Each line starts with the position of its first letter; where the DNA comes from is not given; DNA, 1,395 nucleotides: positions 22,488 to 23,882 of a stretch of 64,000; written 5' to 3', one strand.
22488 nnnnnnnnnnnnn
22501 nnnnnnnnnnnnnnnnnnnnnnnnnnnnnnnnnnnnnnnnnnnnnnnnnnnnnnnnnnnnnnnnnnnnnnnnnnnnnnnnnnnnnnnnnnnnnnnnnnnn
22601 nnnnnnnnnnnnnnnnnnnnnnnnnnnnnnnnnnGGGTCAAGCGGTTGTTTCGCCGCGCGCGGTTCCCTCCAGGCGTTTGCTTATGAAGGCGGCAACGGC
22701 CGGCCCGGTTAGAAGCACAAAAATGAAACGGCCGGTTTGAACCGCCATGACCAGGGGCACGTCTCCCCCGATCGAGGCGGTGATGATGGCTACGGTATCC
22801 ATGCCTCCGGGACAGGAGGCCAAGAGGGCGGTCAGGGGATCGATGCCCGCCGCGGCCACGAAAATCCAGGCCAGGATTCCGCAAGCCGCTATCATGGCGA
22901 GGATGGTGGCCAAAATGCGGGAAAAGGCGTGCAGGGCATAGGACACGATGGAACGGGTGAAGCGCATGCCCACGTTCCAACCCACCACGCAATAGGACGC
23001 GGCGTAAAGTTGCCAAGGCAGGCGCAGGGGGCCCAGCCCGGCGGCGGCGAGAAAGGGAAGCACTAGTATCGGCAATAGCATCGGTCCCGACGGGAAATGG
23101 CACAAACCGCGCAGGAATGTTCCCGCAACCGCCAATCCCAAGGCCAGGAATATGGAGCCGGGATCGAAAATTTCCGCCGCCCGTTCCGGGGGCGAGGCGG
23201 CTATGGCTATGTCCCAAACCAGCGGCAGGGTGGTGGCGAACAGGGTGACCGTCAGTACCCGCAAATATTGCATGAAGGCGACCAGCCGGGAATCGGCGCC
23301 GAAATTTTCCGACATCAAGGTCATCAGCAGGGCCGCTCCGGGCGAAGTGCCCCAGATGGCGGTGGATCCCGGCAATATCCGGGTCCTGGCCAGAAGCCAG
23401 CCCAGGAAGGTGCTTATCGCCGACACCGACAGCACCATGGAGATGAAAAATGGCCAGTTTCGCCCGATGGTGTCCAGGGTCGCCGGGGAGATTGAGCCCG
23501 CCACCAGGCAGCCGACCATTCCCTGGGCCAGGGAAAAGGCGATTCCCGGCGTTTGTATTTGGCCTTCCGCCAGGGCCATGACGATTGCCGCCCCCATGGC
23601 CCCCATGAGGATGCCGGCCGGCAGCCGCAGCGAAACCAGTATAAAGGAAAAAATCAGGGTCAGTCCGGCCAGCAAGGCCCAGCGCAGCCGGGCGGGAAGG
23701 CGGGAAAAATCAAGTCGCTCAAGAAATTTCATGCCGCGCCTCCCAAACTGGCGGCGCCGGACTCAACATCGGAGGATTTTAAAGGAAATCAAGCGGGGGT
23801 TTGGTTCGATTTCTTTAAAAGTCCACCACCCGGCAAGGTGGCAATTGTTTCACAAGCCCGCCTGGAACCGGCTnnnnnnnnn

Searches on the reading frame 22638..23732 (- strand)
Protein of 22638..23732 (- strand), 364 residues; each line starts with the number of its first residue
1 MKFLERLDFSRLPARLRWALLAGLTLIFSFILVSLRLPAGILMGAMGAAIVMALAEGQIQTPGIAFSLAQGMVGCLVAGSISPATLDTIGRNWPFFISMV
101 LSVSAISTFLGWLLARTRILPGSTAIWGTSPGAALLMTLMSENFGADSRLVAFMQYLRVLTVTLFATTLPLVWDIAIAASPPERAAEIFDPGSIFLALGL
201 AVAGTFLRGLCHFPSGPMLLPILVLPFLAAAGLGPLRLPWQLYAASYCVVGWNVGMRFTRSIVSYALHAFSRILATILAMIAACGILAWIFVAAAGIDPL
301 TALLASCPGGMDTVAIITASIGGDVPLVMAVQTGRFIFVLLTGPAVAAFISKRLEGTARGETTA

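Call 39: search_protein_families(library=pfam, proteins=[window:22638-23732:-], max_evalue=0.00001)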
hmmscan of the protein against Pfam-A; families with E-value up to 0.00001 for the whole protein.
window:22638-23732:- (364 aa): 1 family
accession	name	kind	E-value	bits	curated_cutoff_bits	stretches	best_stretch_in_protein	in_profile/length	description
PF05145.17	AbrB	-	2.8e-74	250.3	29.2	1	42-350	2-313/314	Transition state regulatory protein AbrB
